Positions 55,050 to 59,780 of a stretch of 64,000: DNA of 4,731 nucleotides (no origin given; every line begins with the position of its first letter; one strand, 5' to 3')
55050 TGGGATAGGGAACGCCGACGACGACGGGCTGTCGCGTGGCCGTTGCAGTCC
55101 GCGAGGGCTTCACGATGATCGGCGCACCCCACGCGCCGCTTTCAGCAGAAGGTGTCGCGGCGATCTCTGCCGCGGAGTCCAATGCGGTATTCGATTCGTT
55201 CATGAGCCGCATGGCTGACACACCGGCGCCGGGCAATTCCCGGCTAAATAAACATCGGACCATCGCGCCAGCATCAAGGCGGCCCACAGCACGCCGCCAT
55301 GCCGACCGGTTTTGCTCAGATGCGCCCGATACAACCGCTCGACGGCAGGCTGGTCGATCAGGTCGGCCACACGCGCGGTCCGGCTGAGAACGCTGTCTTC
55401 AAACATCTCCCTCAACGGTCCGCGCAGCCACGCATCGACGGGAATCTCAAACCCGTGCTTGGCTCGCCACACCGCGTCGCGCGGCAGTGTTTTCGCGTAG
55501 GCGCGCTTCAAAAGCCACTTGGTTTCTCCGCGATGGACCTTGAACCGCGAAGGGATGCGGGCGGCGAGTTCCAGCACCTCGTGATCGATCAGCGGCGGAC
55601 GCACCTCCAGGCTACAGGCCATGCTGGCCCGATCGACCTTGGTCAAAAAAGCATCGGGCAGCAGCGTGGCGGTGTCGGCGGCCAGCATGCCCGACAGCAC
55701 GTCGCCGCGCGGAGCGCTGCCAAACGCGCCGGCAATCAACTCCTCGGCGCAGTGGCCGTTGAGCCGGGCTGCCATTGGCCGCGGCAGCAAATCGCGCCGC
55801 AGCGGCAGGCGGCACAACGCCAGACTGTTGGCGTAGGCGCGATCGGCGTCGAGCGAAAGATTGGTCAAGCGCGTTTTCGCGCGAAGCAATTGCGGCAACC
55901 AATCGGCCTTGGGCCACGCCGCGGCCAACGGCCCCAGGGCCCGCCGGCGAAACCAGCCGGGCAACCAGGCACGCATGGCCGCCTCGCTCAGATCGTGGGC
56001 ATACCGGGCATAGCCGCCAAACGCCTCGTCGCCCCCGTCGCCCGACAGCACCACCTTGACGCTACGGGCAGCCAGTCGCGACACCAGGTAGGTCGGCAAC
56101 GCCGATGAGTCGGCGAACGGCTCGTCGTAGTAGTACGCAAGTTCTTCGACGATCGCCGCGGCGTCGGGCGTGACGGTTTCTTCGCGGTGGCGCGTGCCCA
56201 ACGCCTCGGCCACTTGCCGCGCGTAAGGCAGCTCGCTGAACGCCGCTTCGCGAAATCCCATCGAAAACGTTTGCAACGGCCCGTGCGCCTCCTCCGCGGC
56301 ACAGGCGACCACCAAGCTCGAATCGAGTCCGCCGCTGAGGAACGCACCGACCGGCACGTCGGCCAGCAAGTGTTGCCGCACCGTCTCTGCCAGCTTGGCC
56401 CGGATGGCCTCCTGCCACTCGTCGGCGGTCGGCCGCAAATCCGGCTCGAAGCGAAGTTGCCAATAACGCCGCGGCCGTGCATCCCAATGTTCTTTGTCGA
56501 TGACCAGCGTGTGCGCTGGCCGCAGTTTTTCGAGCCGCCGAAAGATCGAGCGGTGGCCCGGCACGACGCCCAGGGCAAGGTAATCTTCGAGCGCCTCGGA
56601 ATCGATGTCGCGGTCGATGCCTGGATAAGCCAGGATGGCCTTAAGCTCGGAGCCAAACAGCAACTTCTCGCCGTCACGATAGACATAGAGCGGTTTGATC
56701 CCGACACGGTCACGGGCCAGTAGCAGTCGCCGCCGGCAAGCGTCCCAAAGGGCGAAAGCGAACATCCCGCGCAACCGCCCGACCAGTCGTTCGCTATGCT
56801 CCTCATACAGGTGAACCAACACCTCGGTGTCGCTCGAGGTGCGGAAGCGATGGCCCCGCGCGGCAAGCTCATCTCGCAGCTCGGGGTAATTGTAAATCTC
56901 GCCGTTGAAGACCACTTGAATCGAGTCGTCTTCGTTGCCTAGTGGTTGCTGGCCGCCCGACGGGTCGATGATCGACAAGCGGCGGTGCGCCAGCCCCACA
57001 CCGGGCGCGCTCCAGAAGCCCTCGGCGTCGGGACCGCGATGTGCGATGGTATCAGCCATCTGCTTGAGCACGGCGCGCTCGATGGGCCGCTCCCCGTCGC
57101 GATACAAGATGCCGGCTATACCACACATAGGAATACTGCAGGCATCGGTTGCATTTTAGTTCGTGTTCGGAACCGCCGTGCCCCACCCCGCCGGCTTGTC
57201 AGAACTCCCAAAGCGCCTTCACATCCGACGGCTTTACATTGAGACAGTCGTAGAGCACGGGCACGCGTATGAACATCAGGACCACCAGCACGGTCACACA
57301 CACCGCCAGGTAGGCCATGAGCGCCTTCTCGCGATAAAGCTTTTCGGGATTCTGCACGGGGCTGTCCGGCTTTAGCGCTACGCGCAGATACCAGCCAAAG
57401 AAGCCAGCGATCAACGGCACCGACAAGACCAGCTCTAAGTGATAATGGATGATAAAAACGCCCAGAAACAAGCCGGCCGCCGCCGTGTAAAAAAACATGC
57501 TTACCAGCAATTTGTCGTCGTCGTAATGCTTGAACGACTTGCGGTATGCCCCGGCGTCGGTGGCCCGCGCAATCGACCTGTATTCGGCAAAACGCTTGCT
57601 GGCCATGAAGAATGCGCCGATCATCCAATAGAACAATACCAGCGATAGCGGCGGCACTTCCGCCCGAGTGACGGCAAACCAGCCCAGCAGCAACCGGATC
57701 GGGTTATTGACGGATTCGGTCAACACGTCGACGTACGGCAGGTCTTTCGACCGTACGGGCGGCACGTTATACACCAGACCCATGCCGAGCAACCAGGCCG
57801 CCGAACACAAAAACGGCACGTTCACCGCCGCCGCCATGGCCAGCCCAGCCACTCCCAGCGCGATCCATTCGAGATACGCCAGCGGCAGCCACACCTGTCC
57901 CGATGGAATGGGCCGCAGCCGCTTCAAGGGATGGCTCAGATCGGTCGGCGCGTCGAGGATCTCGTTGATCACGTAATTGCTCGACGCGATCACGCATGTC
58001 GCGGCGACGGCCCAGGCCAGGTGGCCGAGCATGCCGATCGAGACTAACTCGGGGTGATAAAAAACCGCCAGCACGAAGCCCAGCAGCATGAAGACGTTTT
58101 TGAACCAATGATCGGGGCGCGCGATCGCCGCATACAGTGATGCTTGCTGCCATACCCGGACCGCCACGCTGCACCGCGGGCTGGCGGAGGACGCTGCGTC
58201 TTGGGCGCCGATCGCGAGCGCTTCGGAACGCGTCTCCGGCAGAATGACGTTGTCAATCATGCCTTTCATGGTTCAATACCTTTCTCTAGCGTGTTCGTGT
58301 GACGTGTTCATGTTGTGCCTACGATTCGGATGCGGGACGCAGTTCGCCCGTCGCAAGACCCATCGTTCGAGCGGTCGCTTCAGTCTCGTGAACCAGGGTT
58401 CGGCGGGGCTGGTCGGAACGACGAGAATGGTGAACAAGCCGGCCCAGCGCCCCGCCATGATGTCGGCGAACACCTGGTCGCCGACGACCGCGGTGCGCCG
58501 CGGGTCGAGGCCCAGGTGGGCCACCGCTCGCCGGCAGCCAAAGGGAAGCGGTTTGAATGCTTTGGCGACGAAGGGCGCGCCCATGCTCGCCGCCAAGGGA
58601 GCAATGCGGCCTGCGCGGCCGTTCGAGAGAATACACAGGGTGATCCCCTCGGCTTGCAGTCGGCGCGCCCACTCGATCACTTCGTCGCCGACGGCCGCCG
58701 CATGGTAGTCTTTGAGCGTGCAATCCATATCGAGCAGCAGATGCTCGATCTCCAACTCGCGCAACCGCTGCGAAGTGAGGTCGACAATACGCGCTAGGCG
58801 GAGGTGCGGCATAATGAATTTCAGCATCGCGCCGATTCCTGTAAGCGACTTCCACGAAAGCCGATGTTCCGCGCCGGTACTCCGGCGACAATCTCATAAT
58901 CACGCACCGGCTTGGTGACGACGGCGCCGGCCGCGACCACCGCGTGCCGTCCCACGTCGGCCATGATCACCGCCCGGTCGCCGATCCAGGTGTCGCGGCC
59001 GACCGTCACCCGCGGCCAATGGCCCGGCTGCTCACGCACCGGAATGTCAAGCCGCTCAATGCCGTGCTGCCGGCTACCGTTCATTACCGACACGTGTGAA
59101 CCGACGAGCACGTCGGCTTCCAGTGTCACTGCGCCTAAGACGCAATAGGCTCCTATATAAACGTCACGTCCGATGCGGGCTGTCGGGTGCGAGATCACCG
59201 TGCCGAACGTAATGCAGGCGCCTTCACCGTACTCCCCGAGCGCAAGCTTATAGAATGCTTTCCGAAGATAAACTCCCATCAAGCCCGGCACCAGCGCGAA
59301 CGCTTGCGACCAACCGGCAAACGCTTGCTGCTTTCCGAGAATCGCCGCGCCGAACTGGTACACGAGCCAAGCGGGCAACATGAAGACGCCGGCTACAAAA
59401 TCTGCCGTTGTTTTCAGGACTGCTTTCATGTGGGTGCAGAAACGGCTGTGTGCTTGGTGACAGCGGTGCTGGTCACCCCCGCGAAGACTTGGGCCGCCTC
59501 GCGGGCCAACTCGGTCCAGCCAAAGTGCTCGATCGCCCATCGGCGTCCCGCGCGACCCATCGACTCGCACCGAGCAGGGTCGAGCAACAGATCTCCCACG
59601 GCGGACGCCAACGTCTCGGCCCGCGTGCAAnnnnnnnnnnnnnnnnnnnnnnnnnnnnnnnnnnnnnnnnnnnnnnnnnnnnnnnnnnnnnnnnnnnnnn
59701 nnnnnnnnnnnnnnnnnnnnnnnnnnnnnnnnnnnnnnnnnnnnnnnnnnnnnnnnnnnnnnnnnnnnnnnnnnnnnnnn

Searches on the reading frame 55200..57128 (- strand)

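Call 21: search_protein_families(library=ncbifam, proteins=[window:55200-57128:-], max_evalue=0.00001)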
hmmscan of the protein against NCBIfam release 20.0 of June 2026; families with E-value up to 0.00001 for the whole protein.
window:55200-57128:- (642 aa): 9 families
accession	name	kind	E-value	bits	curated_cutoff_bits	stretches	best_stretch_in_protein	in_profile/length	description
TIGR03108.1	eps_aminotran_1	hypoth_equivalog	5.8e-221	735.5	816.9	1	1-621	1-622/628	XrtA/PEP-CTERM system amidotransferase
TIGR01536.1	asn_synth_AEB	equivalog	1.7e-151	505.7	267.1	1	2-560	1-517/517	asparagine synthase (glutamine-hydrolyzing)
TIGR03104.1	trio_amidotrans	equivalog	1.1e-129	433.4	570.1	2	1-379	1-386/589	N-acetylglutaminylglutamine amidotransferase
NF006949.0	PRK09431.1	equivalog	5.6e-100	335.5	499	3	1-166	1-166/554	asparagine synthase B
NF033535.1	lass_lactam_cya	exception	9.3e-83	278.9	525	2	1-382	1-388/668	lasso peptide isopeptide bond-forming cyclase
NF033561.1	macrolact_Ik_Al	subfamily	9.6e-18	64.1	300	1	131-558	89-490/561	albusnodin/ikarugamycin family macrolactam cyclase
TIGR01135.1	glmS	equivalog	3.2e-12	45.7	418.05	1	65-168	89-200/607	glutamine--fructose-6-phosphate transaminase (isomerizing)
NF001484.0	PRK00331.1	subfamily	3.3e-12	45.6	381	1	62-168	87-201/601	isomerizing glutamine--fructose-6-phosphate transaminase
TIGR01134.1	purF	equivalog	7.9e-12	45.3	350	1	47-178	69-212/432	amidophosphoribosyltransferase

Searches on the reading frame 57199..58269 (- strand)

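Call 21: search_protein_families(library=ncbifam, proteins=[window:57199-58269:-], max_evalue=0.00001)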
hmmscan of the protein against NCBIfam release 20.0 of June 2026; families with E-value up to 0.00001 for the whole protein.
window:57199-58269:- (356 aa): 8 families
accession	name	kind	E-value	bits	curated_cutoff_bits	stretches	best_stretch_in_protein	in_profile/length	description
NF006088.0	PRK08238.1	equivalog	5e-23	81.5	351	1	16-257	161-397/482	UbiA family prenyltransferase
NF008978.0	PRK12324.1-4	equivalog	7.2e-21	74.4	207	1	48-265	37-242/322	decaprenyl-phosphate phosphoribosyltransferase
NF008977.0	PRK12324.1-2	equivalog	2.7e-19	69.7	234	1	46-333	5-288/297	decaprenyl-phosphate phosphoribosyltransferase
NF008976.0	PRK12324.1-1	equivalog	2.9e-19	69.6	474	1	50-264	25-229/306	decaprenyl-phosphate phosphoribosyltransferase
NF009523.0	PRK12884.1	equivalog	1e-07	31.4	269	1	46-169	7-122/279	prenyltransferase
TIGR01473.1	cyoE_ctaB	equivalog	3.1e-07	30.5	210.3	1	61-330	19-273/281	heme o synthase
NF009516.0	PRK12875.1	equivalog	6.6e-07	28.7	205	1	39-271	13-238/292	prenyltransferase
TIGR01476.1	chlor_syn_BchG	subfamily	4.8e-06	26.2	212.3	1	51-176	8-131/283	(bacterio)chlorophyll synthase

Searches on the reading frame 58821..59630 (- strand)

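Call 21: search_protein_families(library=ncbifam, proteins=[window:58821-59630:-], max_evalue=0.00001)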
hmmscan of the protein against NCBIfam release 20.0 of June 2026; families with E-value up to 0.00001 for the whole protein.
window:58821-59630:- (269 aa): 21 families
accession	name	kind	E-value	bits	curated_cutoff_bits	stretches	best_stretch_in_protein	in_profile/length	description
TIGR03308.1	phn_thr-fam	hypoth_equivalog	3.1e-14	53.3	201.65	1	207-258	108-161/204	phosphonate metabolim protein, transferase hexapeptide repeat family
TIGR03570.1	NeuD_NnaD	subfamily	4.2e-13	49.3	160.8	1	207-254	153-202/202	NeuD/PglB/VioB family sugar acetyltransferase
TIGR03532.1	DapD_Ac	equivalog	1.3e-10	41.3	231.75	1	135-256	102-211/231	2,3,4,5-tetrahydropyridine-2,6-dicarboxylate N-acetyltransferase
NF000490.1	chloram_CatB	equivalog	6.1e-10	38.8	350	1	209-261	112-166/210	type B chloramphenicol O-acetyltransferase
NF033468.1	stregram_VatI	exception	8.9e-10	38.7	415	1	172-259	72-166/208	streptogramin A O-acetyltransferase Vat(I)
NF000311.1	Vat_ABCDEFH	equivalog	1.3e-09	38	300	1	190-259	94-164/201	Vat family streptogramin A O-acetyltransferase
NF007240.0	PRK09677.1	equivalog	1.6e-09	37.5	243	1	153-259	68-184/192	putative lipopolysaccharide biosynthesis O-acetyl transferase WbbJ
NF007499.0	PRK10092.1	equivalog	3.1e-09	36.9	314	1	208-256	130-180/183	maltose O-acetyltransferase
NF000097.1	stregram_VatC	exception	2.7e-08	34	425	1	189-262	101-175/212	streptogramin A O-acetyltransferase Vat(C)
NF003657.0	PRK05289.1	equivalog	2.9e-08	33.1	226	0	146-184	11-50/264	acyl-ACP--UDP-N-acetylglucosamine O-acyltransferase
NF007797.0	PRK10502.1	subfamily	4.5e-08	33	192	1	134-257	55-177/183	WcaF family extracellular polysaccharide biosynthesis acetyltransferase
NF000101.1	stregram_VatA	exception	1.2e-07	31.6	450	1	153-259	62-172/219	streptogramin A O-acetyltransferase Vat(A)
NF000504.1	stregram_VatH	exception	1.9e-07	31.2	475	1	188-264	99-178/216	streptogramin A O-acetyltransferase Vat(H)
NF008349.0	PRK11132.1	equivalog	8.4e-07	28.3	397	1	145-258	142-246/273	serine O-acetyltransferase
NF041874.1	EPS_EpsC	equivalog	1.1e-06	28.5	150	0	148-256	65-164/168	serine O-acetyltransferase EpsC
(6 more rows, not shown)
